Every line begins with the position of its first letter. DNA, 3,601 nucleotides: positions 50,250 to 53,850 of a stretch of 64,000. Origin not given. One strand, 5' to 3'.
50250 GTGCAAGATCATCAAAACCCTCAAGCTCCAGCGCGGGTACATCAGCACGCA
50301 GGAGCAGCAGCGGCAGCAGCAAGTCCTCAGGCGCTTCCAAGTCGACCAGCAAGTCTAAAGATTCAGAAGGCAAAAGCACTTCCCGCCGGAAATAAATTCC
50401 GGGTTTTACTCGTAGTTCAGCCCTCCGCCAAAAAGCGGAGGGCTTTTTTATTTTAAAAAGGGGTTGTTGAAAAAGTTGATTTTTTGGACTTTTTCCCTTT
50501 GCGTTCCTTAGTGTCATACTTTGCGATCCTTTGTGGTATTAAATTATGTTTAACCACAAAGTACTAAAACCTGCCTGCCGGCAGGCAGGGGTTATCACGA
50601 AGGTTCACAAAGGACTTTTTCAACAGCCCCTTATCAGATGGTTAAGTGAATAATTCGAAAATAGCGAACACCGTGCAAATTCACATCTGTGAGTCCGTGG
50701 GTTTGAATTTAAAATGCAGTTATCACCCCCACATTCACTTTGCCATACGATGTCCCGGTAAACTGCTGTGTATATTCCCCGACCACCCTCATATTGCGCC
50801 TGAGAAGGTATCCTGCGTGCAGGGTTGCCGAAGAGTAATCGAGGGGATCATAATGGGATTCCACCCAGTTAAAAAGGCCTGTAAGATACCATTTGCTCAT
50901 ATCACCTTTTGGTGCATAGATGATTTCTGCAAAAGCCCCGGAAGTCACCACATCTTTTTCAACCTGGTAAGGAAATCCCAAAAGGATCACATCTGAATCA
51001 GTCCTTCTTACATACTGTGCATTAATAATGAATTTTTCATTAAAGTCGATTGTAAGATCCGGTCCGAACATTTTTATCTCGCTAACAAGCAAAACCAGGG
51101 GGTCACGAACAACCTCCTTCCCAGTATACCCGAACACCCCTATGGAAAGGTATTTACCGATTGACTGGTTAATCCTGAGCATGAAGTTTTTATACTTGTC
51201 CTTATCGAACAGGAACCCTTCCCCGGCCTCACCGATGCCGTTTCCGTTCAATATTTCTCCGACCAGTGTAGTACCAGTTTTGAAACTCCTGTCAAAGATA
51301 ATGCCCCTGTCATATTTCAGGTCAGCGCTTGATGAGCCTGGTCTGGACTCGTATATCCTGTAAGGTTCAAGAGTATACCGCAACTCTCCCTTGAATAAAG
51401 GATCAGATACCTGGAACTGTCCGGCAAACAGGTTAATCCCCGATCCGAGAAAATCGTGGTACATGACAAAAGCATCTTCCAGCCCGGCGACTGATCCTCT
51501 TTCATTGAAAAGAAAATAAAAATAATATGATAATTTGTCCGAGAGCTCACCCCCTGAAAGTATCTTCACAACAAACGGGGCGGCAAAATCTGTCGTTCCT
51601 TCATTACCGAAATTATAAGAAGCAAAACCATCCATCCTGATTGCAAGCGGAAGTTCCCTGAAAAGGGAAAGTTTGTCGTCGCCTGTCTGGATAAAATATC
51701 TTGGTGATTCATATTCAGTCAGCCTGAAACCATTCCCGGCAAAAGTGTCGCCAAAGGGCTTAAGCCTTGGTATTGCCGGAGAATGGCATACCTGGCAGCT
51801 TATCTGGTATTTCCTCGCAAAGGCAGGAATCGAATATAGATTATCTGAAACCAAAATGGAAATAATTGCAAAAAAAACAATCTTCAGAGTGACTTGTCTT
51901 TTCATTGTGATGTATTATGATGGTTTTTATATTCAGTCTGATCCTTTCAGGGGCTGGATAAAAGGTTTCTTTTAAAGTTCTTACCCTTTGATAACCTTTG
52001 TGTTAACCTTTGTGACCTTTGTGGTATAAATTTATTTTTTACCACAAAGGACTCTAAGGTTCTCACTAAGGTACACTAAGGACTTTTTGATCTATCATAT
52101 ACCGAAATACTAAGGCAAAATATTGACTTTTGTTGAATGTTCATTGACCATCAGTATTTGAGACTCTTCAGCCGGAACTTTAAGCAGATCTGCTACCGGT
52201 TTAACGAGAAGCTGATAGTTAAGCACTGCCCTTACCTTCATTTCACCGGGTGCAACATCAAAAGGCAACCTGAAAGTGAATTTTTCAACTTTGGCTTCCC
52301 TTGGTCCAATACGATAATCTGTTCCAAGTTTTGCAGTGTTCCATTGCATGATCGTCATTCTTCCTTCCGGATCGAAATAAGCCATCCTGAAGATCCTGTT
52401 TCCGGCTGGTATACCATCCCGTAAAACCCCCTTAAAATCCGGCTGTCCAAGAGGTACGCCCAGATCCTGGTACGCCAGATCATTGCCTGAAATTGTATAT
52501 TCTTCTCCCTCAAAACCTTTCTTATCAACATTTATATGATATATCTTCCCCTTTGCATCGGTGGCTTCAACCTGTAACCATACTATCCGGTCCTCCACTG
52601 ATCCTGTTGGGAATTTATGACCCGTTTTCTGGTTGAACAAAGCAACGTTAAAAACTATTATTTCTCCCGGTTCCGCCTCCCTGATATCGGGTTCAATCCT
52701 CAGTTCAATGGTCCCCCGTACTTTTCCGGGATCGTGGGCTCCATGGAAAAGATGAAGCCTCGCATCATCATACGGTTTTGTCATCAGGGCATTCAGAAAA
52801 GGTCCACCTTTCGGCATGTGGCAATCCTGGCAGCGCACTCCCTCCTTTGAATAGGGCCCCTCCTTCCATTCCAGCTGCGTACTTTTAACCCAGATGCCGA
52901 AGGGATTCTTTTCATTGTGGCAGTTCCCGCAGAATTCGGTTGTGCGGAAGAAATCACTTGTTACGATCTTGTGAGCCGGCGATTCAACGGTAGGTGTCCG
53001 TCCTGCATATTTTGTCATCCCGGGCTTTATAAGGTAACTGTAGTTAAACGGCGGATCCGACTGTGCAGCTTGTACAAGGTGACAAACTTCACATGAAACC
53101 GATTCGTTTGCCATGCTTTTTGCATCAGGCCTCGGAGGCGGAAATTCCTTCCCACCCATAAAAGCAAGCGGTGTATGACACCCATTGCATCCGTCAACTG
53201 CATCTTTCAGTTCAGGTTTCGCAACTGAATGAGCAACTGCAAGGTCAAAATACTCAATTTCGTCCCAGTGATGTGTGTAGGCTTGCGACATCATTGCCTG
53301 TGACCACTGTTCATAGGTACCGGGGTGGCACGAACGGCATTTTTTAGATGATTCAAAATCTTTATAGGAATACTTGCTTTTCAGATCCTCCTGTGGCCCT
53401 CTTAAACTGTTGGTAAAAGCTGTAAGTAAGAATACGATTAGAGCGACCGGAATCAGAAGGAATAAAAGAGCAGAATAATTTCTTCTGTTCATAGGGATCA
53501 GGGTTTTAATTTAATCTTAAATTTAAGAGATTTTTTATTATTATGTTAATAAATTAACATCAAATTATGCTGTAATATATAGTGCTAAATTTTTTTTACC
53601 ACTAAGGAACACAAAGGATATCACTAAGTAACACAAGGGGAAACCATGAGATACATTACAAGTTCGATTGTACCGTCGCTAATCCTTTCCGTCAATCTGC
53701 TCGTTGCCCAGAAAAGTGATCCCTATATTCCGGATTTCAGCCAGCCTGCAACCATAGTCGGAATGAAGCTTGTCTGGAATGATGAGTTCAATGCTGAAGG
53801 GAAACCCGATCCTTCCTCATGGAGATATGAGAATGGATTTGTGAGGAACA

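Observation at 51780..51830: The outer-membrane barrel carries its own CxxCH heme motif directly after the signal peptide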

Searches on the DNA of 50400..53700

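Call 72: search_rna_families(source=window, start=50400, end=53700, threshold=evalue, max_evalue=1)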
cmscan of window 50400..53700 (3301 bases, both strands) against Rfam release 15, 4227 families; matches with E-value up to 1: 5.
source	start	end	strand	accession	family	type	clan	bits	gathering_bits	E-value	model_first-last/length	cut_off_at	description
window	51991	52072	-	RF00911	mir-672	Gene; miRNA;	-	35.4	97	7.6e-05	1-81/81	no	mir-672 microRNA precursor family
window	51966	52070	+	RF04338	Plastid-psbJ-2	Cis-reg;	CL00152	31.3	65.6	0.0034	1-144/144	no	Plastid-psbJ-2 3UTR RNA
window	51995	52074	+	RF00911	mir-672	Gene; miRNA;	-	25.3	97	0.048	1-81/81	no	mir-672 microRNA precursor family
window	50400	50451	+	RF02837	anti-hemB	Gene; sRNA;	-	22.6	49.5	0.033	28-81/81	5'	Burkholderia RNA 7 (anti-hemB)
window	51177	51212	-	RF00180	REN-SRE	Cis-reg;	-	18.6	41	0.28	1-37/37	no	Renin stability regulatory element (REN-SRE)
